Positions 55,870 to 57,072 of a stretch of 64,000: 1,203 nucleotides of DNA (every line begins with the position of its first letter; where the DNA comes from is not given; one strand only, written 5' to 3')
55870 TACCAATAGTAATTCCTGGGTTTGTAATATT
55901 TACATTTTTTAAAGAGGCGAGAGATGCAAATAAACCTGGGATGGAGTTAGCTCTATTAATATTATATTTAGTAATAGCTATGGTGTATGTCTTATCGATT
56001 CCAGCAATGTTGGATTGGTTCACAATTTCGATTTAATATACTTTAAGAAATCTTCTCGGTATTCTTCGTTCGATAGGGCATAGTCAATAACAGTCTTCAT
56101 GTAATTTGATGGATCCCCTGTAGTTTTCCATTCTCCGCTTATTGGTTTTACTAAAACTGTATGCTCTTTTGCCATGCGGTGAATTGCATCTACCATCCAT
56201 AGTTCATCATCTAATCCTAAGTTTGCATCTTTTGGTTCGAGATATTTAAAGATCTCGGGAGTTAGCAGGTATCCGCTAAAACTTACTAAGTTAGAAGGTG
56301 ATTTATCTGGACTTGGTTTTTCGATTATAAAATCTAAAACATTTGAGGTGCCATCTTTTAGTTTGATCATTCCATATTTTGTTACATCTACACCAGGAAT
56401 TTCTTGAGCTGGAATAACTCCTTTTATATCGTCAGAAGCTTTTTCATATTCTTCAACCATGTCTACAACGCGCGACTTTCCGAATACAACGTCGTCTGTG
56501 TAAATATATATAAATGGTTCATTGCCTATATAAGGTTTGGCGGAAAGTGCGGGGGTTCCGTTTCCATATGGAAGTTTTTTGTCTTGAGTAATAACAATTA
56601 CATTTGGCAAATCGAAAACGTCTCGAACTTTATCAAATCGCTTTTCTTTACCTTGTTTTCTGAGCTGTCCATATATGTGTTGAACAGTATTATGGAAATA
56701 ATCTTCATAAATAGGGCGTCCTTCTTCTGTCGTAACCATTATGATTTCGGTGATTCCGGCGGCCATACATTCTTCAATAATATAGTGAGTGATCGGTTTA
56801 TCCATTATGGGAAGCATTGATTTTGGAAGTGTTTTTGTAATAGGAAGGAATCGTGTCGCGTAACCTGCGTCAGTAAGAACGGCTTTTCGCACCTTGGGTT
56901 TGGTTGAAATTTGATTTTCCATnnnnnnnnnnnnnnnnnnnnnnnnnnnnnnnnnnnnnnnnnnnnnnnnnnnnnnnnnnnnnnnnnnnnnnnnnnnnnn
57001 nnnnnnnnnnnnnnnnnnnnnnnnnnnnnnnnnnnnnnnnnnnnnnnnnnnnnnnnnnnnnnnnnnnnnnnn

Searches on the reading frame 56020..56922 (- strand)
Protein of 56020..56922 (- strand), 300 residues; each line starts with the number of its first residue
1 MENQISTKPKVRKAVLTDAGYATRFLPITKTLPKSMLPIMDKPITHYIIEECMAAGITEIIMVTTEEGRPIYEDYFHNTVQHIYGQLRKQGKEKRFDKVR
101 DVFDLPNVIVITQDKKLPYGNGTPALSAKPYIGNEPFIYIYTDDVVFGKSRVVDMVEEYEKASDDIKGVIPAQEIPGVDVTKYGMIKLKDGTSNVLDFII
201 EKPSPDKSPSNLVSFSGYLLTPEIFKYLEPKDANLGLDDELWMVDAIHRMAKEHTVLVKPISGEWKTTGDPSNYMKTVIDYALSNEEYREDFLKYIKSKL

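Call 10: search_protein_families(library=pfam, proteins=[window:56020-56922:-])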
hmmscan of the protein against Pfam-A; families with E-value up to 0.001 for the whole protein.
window:56020-56922:- (300 aa): 1 family
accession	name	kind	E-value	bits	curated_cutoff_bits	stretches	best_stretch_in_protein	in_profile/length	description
PF00483.29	NTP_transferase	-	4.1e-26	92.5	21.2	1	13-277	1-238/245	Nucleotidyl transferase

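Call 12: find_homologous_proteins(query=window:56020-56922:-)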
Query window:56020-56922:- (300 aa): 1841 proteins with E <= 0.001 among 2349 candidates; the best 120 are listed.
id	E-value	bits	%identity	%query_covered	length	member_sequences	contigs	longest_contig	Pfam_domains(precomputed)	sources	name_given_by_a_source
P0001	3.8e-198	675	100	100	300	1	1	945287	PF00483.30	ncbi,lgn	-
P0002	9.1e-169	578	83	98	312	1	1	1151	PF00483.30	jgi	jgi:UTP--glucose-1-phosphate uridylyltransferase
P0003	7.6e-164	562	83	95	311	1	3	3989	PF00483.30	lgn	-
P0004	3.8e-161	553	81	98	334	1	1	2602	PF00483.30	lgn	-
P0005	7.8e-159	546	80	97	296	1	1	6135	PF00483.30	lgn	-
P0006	5.3e-158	543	80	98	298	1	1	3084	PF00483.30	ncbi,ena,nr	ncbi:MAG: sugar phosphate nucleotidyltransferase [bacterium]|nr:sugar phosphate nucleotidyltransfera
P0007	1.1e-157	542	78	100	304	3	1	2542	PF00483.30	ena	-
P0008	4.2e-153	527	77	98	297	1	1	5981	PF00483.30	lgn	-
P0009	6.0e-153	526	78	97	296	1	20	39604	PF00483.30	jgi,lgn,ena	-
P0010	6.9e-153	526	76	98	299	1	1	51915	PF00483.30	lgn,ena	-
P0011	4.9e-152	523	77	98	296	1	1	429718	PF00483.30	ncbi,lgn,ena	-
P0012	2.8e-143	495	72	97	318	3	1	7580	PF00483.30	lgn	-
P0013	1.3e-141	489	75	95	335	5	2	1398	PF00483.30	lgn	-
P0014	2.8e-140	485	70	99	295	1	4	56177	PF00483.30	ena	-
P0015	3.3e-140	485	71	98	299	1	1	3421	PF00483.30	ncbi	-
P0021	4.8e-135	468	82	83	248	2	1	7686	PF00483.30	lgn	-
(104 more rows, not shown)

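Call 13: find_encoding_contigs(protein=P0011, flank=6000, max_places=3)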
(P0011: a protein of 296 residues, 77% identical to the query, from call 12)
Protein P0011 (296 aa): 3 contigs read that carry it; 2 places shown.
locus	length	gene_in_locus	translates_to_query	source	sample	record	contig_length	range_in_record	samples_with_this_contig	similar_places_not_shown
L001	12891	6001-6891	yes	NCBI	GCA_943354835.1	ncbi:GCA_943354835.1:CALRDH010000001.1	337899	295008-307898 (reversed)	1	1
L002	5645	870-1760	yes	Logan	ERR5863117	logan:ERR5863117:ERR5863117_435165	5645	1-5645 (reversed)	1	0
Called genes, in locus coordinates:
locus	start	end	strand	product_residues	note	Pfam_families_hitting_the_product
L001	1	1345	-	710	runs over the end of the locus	PF00005:ABC_tran (faint), PF13191:AAA_16 (faint), PF01078:Mg_chelatase (faint), PF00158:Sigma54_activat (weak), PF07724:AAA_2, PF00004:AAA, PF07728:AAA_5, PF10431:ClpB_D2-small, +6 more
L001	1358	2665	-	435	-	PF00575:S1, PF23459:S1_RRP5 (faint), PF00575:S1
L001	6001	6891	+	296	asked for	PF00483:NTP_transferase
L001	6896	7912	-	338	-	PF00437:T2SSE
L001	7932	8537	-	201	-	PF02527:GidB, PF13847:Methyltransf_31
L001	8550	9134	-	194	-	PF01300:Sua5_yciO_yrdC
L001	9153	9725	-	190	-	PF02698:DUF218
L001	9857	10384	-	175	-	-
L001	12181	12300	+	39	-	-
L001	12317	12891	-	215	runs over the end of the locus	-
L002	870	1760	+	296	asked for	PF00483:NTP_transferase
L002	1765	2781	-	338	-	PF00437:T2SSE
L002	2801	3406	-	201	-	PF02527:GidB, PF13847:Methyltransf_31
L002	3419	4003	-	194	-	PF01300:Sua5_yciO_yrdC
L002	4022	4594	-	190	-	PF02698:DUF218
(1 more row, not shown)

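Call 14: find_encoding_contigs(protein=P0010, flank=6000, max_places=3)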
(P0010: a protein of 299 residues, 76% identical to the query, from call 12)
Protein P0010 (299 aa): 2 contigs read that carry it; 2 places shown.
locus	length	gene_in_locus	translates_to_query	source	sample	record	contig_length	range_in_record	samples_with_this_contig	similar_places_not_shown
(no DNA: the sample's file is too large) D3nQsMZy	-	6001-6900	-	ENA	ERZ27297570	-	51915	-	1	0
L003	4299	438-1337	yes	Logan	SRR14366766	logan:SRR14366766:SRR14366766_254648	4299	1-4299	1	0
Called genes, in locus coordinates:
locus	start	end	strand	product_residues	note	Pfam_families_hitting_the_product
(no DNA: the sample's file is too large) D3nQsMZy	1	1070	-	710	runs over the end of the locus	PF20720:nSTAND3 (faint), PF20030:bpMoxR (faint), PF00005:ABC_tran (faint), PF00158:Sigma54_activat (weak), PF07724:AAA_2, PF00004:AAA, PF07728:AAA_5, PF10431:ClpB_D2-small, +7 more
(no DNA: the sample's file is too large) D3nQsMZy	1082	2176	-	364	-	PF00575:S1, PF23459:S1_RRP5 (faint), PF13509:S1_2 (faint), PF00575:S1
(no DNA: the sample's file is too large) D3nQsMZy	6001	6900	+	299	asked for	PF00483:NTP_transferase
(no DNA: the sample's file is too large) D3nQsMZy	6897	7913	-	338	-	PF00437:T2SSE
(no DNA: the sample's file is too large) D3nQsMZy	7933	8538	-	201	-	PF02527:GidB, PF13847:Methyltransf_31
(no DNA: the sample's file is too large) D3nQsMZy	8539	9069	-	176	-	PF01300:Sua5_yciO_yrdC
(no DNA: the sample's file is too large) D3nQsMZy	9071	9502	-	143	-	-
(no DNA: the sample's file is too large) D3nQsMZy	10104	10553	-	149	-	PF00961:LAGLIDADG_1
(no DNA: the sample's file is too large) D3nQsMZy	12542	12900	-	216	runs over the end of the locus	-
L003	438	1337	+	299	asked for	PF00483:NTP_transferase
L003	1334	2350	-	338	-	PF00437:T2SSE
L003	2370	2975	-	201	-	PF02527:GidB, PF13847:Methyltransf_31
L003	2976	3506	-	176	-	PF01300:Sua5_yciO_yrdC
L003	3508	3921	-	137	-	-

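Call 15: find_encoding_contigs(protein=P0009, flank=6000, max_places=3)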
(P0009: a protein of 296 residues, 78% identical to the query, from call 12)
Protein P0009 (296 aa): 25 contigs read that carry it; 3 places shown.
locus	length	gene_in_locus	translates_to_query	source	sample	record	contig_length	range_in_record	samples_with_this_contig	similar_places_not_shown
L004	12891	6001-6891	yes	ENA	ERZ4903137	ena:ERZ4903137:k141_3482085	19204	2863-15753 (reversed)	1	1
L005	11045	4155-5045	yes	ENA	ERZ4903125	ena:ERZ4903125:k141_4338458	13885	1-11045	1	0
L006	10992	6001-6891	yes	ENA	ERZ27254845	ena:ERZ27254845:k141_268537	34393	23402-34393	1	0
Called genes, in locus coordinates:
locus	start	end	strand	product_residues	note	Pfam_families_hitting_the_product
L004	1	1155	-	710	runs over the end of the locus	PF13191:AAA_16 (faint), PF00005:ABC_tran (faint), PF01078:Mg_chelatase (faint), PF00158:Sigma54_activat (weak), PF07724:AAA_2, PF00004:AAA, PF07728:AAA_5, PF10431:ClpB_D2-small, +6 more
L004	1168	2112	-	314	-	PF23459:S1_RRP5 (faint), PF00575:S1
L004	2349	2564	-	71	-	-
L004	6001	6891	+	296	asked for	PF00483:NTP_transferase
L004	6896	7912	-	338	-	PF00437:T2SSE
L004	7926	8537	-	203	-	PF02527:GidB, PF13847:Methyltransf_31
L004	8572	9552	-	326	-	-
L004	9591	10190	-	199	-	PF01300:Sua5_yciO_yrdC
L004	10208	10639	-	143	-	-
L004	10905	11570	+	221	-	PF08843:AbiEii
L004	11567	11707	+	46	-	-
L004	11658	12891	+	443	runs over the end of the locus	-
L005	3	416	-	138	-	?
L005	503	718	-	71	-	-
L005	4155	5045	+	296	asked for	PF00483:NTP_transferase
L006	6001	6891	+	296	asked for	PF00483:NTP_transferase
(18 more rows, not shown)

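Call 22: find_related_loci(query=window:56020-56922:-, collection=genome_contigs, flank=3000)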
Query window:56020-56922:- (300 aa) in genome_contigs; peptide patterns used: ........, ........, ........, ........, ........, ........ (x = any residue, [..] = any of these).
109 stretches matched a pattern; 72 encode a relative of the query (tblastn E <= 1e-3); 72 distinct loci.
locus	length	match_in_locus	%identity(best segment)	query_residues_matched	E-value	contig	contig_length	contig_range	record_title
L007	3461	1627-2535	78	1-300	3e-170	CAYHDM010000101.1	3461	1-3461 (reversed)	MAG TPA_asm: uncultured Candidatus Saccharibacteria bacterium isolate ERP119705_co12_185 genome assembly, contig: NODE_4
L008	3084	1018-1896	80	8-300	2e-171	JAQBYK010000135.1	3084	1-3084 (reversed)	MAG: bacterium isolate casp150-mb.315 NODE_72310_length_3084_cov_0.046566, whole genome shotgun sequence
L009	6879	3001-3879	77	8-300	6e-157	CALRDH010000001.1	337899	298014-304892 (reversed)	MAG: candidate division WWE3 bacterium isolate TH-11nov19-29 genome assembly, contig: TH-11nov19-C2, whole genome shotgu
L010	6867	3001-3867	73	5-292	7e-145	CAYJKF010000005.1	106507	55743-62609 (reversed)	MAG TPA_asm: uncultured Candidatus Saccharibacteria bacterium isolate ERP124720_co1_172 genome assembly, contig: NODE_25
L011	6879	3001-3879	69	8-300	3e-139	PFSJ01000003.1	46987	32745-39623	MAG: candidate division WWE3 bacterium CG_4_9_14_0_2_um_filter_35_11 CG_4_9_14_0.2_um_filter_scaffold_396_c, whole genom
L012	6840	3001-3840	70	3-281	1e-131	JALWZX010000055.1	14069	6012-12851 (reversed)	MAG: candidate division WWE3 bacterium isolate T2_metabat1_scaf2bin.175 T2_NODE_4702_length_14069_cov_3.629608, whole ge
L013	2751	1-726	64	57-297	9e-109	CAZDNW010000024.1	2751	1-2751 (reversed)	MAG TPA_asm: uncultured Candidatus Saccharibacteria bacterium isolate binchicken_co219_61 genome assembly, contig: k141_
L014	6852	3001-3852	51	13-298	5e-94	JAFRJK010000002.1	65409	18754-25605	Candidatus Saccharibacteria bacterium isolate RGIG2524 Goat_Jejunum-4__c201, whole genome shotgun sequence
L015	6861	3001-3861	52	10-296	2e-93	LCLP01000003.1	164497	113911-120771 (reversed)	MAG: Candidatus Pacebacteria bacterium GW2011_GWA1_46_10 UX28_C0003, whole genome shotgun sequence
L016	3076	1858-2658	54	13-281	3e-93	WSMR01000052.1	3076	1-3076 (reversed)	MAG: Candidatus Saccharibacteria bacterium isolate RACS_029 NODE_4941_length_3076_cov_4.431314, whole genome shotgun seq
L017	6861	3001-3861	51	10-296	1e-90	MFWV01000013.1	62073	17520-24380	MAG: Candidatus Pacebacteria bacterium RIFOXYA1_FULL_38_18 rifoxya1_full_scaffold_99, whole genome shotgun sequence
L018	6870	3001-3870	49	9-299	2e-89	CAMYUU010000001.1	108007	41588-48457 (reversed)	MAG TPA_asm: uncultured Candidatus Saccharibacteria bacterium isolate SRR10912539_bin.48_metaWRAP_v1.3_MAG genome assemb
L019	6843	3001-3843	50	7-288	1e-89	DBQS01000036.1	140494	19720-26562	MAG TPA_asm: Patescibacteria group bacterium UBA1388 UBA1388_contig_9473, whole genome shotgun sequence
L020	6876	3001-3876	49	4-296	1e-89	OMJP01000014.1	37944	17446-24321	bacterium isolate AM_2116 genome assembly, contig: k99_484033, whole genome shotgun sequence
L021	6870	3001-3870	49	7-297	7e-89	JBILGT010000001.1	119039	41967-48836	MAG: Limisphaerales bacterium isolate ME2016-09-28_3300042471_group7_bin68 Rohwer_bin1526_scaffold_31_c1, whole genome s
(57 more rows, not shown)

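Call 27: find_encoding_contigs(protein=P0003, flank=4000, max_places=3)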
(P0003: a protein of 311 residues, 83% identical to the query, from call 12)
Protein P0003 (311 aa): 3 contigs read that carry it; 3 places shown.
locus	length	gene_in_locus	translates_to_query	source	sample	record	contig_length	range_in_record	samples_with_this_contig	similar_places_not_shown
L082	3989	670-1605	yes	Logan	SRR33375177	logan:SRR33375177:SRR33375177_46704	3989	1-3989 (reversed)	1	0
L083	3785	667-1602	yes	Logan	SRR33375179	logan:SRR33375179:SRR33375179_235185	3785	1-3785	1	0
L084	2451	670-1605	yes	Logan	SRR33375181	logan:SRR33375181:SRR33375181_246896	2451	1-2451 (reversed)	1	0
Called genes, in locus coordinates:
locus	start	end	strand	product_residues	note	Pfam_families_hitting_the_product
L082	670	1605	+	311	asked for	PF00483:NTP_transferase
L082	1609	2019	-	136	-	-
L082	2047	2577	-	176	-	PF00588:SpoU_methylase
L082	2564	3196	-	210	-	PF02527:GidB, PF13847:Methyltransf_31 (weak)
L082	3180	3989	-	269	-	?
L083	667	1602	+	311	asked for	PF00483:NTP_transferase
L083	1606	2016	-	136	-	-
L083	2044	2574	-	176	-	PF00588:SpoU_methylase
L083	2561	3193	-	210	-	PF02527:GidB, PF13847:Methyltransf_31 (weak)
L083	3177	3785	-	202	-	?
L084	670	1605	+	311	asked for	PF00483:NTP_transferase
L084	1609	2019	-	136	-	-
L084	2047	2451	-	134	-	?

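Call 28: find_encoding_contigs(protein=P0005, flank=4000, max_places=3)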
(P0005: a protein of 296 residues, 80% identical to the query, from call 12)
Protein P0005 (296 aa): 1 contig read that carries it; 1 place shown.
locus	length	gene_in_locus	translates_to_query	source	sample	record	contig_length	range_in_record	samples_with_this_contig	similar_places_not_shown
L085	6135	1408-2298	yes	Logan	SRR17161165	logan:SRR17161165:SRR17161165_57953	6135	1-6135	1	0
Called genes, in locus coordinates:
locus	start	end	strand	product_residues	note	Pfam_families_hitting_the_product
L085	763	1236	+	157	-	-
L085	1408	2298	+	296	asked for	PF00483:NTP_transferase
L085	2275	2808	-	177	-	PF00588:SpoU_methylase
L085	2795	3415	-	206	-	PF02527:GidB, PF05175:MTS (faint), PF13847:Methyltransf_31, PF13649:Methyltransf_25 (weak)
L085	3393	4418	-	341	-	PF01368:DHH, PF02272:DHHA1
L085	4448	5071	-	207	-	-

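Call 32: find_encoding_contigs(protein=P0004, flank=4000, max_places=3)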
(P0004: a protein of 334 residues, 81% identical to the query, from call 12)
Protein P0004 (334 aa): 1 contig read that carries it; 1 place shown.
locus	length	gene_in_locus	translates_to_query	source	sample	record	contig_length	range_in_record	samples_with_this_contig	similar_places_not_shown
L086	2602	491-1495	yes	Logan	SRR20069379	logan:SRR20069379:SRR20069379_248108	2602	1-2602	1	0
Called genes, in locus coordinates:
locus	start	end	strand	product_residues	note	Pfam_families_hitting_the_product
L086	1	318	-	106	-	?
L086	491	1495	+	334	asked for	PF00483:NTP_transferase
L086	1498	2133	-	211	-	PF02527:GidB, PF10294:Methyltransf_16 (faint), PF13847:Methyltransf_31, PF13649:Methyltransf_25 (weak)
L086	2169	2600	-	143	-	?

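Call 33: find_encoding_contigs(protein=P0021, flank=4000, max_places=3)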
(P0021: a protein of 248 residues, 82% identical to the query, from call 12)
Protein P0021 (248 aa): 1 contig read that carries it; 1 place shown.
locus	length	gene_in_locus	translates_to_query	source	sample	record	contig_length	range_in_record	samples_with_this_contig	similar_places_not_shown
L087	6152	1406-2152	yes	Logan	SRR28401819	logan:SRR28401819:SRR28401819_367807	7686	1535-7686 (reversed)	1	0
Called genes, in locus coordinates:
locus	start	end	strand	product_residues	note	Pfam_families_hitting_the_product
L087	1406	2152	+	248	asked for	PF00483:NTP_transferase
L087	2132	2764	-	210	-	PF02527:GidB, PF13847:Methyltransf_31, PF13649:Methyltransf_25 (weak)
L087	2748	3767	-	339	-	PF01368:DHH, PF02272:DHHA1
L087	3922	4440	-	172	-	-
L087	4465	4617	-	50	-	-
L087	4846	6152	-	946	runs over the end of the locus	?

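Call 48: find_encoding_contigs(protein=P0008, flank=3000, max_places=2)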
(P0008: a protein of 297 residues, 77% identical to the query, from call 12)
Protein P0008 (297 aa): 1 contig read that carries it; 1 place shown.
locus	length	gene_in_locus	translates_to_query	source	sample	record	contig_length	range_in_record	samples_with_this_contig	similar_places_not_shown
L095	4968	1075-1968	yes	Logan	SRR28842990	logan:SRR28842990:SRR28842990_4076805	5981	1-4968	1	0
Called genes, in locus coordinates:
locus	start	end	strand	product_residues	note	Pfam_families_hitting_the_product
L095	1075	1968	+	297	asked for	PF00483:NTP_transferase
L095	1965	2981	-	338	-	PF00437:T2SSE, PF13191:AAA_16 (weak)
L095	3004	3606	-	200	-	PF02527:GidB, PF13847:Methyltransf_31 (weak)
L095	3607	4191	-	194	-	PF01300:Sua5_yciO_yrdC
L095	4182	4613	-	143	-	PF01850:PIN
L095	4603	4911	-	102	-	-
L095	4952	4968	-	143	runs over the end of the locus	-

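Call 49: find_encoding_contigs(protein=P0012, flank=3000, max_places=2)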
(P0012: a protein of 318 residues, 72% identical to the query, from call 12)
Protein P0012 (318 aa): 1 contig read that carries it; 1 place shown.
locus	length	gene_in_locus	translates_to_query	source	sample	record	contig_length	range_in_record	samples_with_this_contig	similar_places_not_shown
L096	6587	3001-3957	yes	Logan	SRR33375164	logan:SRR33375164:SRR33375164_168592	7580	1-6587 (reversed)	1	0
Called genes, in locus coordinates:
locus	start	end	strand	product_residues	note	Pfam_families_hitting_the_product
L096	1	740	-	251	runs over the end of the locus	-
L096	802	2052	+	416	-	PF02687:FtsX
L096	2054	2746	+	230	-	PF02463:SMC_N, PF00005:ABC_tran, PF13304:AAA_21 (faint)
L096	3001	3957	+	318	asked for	PF00483:NTP_transferase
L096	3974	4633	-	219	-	PF02527:GidB, PF13847:Methyltransf_31 (weak)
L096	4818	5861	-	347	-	PF01368:DHH, PF02272:DHHA1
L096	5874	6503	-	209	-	-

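Call 50: find_encoding_contigs(protein=P0007, flank=3000, max_places=2)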
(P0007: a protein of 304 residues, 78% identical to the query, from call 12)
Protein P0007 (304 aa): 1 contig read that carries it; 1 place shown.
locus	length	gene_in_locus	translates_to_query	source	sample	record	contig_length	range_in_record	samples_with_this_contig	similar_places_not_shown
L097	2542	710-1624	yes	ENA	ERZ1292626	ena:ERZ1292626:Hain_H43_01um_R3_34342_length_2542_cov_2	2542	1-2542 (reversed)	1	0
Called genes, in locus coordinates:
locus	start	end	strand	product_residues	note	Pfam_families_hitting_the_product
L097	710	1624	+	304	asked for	PF00483:NTP_transferase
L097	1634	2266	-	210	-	PF02527:GidB, PF13847:Methyltransf_31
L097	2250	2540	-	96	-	?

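Call 82: find_encoding_contigs(protein=P0002, flank=3000, max_places=3)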
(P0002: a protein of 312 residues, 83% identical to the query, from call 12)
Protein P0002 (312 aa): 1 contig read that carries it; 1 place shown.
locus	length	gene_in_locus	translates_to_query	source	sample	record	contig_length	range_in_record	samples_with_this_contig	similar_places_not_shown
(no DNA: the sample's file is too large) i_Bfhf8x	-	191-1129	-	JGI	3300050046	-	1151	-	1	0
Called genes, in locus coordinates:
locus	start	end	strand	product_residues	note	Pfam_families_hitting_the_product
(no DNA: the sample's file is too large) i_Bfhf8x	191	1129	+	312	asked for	PF00483:NTP_transferase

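Call 83: find_encoding_contigs(protein=P0013, flank=3000, max_places=3)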
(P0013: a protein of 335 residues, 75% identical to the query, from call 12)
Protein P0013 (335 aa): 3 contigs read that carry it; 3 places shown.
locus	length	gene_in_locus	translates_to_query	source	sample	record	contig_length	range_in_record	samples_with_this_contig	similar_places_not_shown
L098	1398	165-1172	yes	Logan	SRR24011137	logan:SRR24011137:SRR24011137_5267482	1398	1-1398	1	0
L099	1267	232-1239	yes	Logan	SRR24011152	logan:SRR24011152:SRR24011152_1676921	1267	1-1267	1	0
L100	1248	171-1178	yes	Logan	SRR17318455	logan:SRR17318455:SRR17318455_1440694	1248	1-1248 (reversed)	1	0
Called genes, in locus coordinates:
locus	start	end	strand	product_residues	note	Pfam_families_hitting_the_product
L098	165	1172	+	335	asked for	PF00483:NTP_transferase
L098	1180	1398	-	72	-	?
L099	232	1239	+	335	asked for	PF00483:NTP_transferase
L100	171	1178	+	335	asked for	PF00483:NTP_transferase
